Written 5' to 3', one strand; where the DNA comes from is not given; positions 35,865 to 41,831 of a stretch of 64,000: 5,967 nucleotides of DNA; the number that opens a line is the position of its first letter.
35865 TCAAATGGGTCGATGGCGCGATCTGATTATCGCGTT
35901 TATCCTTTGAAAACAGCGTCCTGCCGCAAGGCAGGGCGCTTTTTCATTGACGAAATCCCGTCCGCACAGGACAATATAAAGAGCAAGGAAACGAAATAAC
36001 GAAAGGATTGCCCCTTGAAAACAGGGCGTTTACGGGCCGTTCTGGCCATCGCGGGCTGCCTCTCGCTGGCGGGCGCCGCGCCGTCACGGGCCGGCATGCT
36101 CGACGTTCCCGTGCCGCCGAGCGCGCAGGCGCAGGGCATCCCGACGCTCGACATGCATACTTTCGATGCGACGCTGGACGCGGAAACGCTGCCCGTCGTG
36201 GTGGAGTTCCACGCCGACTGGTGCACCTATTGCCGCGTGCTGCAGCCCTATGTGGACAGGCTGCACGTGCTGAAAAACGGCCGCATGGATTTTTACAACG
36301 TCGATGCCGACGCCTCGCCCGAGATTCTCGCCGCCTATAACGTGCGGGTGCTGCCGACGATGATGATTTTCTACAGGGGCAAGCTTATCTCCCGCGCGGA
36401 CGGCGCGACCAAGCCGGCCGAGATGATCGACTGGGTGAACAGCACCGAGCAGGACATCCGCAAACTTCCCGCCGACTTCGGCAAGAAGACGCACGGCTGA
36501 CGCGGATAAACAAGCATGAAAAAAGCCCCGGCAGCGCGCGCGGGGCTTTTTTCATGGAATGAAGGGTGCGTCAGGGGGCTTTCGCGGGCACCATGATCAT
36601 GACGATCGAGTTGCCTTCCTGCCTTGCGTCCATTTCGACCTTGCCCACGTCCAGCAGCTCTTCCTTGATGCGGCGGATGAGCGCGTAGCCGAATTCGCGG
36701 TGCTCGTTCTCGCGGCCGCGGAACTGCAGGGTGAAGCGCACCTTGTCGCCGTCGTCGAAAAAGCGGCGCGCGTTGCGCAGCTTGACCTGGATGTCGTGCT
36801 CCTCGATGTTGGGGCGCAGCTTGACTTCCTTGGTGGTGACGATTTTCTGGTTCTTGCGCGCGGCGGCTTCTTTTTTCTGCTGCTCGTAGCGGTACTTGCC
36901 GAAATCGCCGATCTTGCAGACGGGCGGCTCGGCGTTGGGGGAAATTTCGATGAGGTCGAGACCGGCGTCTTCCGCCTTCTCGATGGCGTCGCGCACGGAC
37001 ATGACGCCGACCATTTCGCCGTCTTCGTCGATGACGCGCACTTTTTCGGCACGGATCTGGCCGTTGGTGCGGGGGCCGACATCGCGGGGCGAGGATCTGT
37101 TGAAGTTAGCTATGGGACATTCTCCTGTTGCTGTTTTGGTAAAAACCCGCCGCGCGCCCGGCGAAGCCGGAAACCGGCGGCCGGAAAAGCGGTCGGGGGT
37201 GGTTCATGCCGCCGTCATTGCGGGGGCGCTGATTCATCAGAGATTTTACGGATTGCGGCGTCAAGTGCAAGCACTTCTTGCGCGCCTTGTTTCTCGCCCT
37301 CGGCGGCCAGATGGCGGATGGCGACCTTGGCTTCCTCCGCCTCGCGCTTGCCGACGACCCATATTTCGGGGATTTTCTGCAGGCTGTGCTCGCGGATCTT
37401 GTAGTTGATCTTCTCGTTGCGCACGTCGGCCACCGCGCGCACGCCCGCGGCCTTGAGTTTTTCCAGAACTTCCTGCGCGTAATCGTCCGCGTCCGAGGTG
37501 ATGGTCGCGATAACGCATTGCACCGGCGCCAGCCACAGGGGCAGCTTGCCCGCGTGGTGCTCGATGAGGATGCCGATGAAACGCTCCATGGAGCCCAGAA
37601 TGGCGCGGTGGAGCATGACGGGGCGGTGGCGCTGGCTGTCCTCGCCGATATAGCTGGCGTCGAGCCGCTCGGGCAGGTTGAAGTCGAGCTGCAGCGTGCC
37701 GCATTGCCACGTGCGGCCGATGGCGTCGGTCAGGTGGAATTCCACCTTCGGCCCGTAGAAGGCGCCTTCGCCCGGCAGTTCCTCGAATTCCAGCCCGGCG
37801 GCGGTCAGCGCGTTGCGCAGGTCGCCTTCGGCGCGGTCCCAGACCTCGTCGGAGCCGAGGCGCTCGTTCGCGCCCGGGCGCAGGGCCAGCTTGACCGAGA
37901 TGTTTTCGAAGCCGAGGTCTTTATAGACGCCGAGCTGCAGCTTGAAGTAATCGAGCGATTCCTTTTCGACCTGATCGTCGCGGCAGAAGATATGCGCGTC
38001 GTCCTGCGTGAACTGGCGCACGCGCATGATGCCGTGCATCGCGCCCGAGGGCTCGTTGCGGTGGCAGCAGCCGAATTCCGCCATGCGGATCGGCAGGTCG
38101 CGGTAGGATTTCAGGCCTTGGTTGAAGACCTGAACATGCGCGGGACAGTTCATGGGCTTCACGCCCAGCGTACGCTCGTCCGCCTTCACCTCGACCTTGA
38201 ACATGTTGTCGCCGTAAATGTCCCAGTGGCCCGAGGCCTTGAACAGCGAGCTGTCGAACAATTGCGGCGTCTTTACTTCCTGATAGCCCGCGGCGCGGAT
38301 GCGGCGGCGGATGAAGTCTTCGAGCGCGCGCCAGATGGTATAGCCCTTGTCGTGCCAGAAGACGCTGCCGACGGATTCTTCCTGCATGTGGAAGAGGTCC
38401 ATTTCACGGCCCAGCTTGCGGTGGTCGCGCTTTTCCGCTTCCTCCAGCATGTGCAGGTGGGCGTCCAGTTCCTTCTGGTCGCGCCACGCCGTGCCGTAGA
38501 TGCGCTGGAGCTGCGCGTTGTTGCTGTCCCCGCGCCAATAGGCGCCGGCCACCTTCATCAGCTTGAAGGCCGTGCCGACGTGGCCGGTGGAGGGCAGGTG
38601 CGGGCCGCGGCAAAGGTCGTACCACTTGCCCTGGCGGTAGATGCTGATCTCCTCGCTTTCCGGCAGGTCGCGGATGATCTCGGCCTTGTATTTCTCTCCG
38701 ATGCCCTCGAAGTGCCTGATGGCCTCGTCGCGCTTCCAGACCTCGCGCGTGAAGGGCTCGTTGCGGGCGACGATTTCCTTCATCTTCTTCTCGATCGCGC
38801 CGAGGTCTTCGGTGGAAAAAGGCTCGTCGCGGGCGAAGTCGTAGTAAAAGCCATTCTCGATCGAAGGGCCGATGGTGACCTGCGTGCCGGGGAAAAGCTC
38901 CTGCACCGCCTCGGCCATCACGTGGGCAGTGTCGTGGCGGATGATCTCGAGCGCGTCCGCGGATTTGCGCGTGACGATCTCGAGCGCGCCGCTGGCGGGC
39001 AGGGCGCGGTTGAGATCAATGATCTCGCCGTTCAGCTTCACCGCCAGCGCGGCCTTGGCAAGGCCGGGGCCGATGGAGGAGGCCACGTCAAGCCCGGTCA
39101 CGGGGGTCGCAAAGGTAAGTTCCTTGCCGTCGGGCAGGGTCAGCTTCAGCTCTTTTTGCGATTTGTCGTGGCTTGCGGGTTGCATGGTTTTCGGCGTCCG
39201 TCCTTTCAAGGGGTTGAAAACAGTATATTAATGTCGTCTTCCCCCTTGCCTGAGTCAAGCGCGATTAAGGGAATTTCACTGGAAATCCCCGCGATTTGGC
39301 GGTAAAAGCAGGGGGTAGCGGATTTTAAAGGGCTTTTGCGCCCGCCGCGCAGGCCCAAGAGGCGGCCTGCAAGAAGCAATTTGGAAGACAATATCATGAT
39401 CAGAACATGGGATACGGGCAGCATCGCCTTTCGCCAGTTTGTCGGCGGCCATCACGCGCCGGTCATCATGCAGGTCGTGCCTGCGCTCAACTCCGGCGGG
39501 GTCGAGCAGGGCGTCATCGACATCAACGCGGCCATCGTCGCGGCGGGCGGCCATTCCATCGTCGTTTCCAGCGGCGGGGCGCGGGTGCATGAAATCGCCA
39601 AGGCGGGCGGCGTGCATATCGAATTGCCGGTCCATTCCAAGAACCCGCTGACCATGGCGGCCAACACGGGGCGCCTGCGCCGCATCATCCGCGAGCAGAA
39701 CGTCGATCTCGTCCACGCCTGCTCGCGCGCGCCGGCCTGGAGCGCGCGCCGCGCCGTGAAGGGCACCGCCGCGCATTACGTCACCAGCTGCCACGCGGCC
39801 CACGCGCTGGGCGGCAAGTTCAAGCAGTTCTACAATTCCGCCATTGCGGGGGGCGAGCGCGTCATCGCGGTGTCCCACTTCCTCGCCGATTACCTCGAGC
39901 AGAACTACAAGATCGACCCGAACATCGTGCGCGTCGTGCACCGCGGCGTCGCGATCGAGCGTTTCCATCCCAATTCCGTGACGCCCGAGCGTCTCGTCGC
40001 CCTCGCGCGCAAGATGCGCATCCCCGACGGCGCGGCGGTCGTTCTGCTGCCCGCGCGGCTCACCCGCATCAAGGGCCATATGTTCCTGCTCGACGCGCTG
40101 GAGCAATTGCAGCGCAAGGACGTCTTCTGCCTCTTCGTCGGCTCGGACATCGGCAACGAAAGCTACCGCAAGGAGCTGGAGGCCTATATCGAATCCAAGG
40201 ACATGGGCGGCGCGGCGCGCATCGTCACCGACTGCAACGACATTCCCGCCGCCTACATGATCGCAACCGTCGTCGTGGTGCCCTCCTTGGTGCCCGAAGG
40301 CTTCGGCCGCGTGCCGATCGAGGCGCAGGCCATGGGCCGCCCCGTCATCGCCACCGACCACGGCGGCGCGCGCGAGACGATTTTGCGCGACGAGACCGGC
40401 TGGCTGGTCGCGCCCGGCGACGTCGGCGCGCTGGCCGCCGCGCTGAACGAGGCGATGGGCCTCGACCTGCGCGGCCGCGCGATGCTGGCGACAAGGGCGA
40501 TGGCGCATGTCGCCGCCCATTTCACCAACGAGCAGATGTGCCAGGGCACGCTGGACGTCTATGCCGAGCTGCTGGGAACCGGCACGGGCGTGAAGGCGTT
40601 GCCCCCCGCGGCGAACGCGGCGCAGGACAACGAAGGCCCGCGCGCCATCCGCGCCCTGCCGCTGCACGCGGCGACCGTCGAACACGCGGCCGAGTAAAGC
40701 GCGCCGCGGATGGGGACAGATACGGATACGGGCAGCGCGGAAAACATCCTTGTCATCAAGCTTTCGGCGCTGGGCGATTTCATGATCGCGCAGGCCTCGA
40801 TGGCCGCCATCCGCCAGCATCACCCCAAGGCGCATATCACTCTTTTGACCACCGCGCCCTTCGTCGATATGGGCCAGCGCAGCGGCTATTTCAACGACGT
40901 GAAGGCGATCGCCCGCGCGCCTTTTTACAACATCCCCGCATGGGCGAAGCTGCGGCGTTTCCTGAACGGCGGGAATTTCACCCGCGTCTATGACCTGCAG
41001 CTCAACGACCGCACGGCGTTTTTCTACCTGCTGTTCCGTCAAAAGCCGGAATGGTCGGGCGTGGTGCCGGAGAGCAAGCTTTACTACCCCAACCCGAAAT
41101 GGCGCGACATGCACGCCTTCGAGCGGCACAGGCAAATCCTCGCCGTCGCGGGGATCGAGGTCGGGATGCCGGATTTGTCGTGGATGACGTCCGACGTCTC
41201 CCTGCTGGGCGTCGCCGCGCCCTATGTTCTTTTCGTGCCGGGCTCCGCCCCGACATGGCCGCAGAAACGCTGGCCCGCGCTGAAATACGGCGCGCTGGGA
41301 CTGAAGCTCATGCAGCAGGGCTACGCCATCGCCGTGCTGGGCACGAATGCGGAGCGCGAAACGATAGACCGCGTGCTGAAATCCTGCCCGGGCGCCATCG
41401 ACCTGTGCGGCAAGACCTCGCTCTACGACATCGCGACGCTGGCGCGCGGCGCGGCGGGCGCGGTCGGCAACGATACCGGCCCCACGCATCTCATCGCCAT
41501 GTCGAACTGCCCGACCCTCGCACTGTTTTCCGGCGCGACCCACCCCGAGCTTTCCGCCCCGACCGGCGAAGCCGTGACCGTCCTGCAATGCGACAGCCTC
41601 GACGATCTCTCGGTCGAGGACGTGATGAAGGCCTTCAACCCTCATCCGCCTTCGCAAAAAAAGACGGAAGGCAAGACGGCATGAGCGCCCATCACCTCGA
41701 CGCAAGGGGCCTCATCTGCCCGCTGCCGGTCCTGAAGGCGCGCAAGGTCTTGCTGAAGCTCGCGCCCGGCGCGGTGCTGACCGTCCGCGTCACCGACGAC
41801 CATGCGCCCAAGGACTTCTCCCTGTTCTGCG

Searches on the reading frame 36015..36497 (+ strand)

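Call 48: search_protein_families(library=pfam, proteins=[window:36015-36497:+], max_evalue=0.00001)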
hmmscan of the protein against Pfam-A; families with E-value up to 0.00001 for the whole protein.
window:36015-36497:+ (161 aa): 2 families
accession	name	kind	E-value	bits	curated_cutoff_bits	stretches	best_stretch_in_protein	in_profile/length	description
PF00085.26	Thioredoxin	-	3.3e-20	72.4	23.5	1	45-142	5-102/103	Thioredoxin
PF13098.12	Thioredoxin_2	-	3e-08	34.4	27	1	58-140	5-103/104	Thioredoxin-like domain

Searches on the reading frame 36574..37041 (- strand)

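Call 48: search_protein_families(library=pfam, proteins=[window:36574-37041:-], max_evalue=0.00001)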
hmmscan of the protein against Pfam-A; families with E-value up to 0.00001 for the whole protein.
window:36574-37041:- (156 aa): 2 families
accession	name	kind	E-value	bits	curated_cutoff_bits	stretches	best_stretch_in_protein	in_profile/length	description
PF00707.27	IF3_C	-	5.4e-31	106.8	34.8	1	68-152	1-85/86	Translation initiation factor IF-3, C-terminal domain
PF05198.21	IF3_N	-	3.2e-28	98.1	26.9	1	2-60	11-69/70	Translation initiation factor IF-3, N-terminal domain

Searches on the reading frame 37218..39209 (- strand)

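Call 48: search_protein_families(library=pfam, proteins=[window:37218-39209:-], max_evalue=0.00001)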
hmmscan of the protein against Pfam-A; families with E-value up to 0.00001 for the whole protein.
window:37218-39209:- (664 aa): 4 families
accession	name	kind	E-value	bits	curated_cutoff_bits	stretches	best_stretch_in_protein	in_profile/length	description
PF00587.30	tRNA-synt_2b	-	7.4e-52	176.4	29.3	1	337-552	1-179/179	tRNA synthetase class II core domain (G, H, P, S and T)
PF03129.25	HGTP_anticodon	-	4.8e-18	65.6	21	1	564-657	1-92/94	Anticodon binding domain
PF07973.19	tRNA_SAD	-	1.2e-15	57.7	24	1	188-238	1-44/44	Threonyl and Alanyl tRNA synthetase second additional domain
PF02824.27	TGS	-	5.2e-09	36.5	22.2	1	23-80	3-60/60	TGS domain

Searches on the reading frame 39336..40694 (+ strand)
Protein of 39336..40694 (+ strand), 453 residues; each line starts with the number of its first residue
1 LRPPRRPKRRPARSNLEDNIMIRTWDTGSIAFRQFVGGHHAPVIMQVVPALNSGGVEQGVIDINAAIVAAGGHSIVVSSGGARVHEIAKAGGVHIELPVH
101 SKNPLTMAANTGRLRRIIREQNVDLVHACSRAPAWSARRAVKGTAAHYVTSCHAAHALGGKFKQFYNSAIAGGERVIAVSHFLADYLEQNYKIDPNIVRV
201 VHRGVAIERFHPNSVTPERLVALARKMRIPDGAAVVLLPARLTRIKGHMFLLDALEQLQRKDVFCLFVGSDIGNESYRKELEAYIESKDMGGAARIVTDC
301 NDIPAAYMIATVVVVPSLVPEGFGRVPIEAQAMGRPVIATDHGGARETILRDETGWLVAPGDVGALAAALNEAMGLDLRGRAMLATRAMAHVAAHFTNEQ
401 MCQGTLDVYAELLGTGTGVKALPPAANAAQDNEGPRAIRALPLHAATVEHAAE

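Call 48: search_protein_families(library=pfam, proteins=[window:39336-40694:+], max_evalue=0.00001)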
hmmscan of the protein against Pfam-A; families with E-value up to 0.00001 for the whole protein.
window:39336-40694:+ (453 aa): 5 families
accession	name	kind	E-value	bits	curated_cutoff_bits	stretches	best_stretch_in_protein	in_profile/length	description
PF00534.26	Glycos_transf_1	-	8.4e-30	104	26.4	1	225-374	7-156/172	Glycosyl transferases group 1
PF13692.12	Glyco_trans_1_4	-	1.3e-26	94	27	1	235-373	3-139/142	Glycosyl transferases group 1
PF13439.12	Glyco_transf_4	-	3.3e-23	83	28.5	1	54-209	2-170/170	Glycosyltransferase Family 4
PF13579.12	Glyco_trans_4_4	-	4.7e-11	43.7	29.7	1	54-204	1-158/158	Glycosyl transferase 4-like domain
PF20706.3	GT4-conflict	-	4.5e-07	29.6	26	1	174-356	148-326/385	Family 4 Glycosyltransferase in conflict systems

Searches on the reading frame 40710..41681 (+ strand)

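Call 48: search_protein_families(library=pfam, proteins=[window:40710-41681:+], max_evalue=0.00001)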
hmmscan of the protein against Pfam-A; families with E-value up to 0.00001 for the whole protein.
window:40710-41681:+ (324 aa): 1 family
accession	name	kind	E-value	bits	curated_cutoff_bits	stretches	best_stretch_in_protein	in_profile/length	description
PF01075.23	Glyco_transf_9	-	9.2e-26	91.1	22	1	79-293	2-228/247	Glycosyltransferase family 9 (heptosyltransferase)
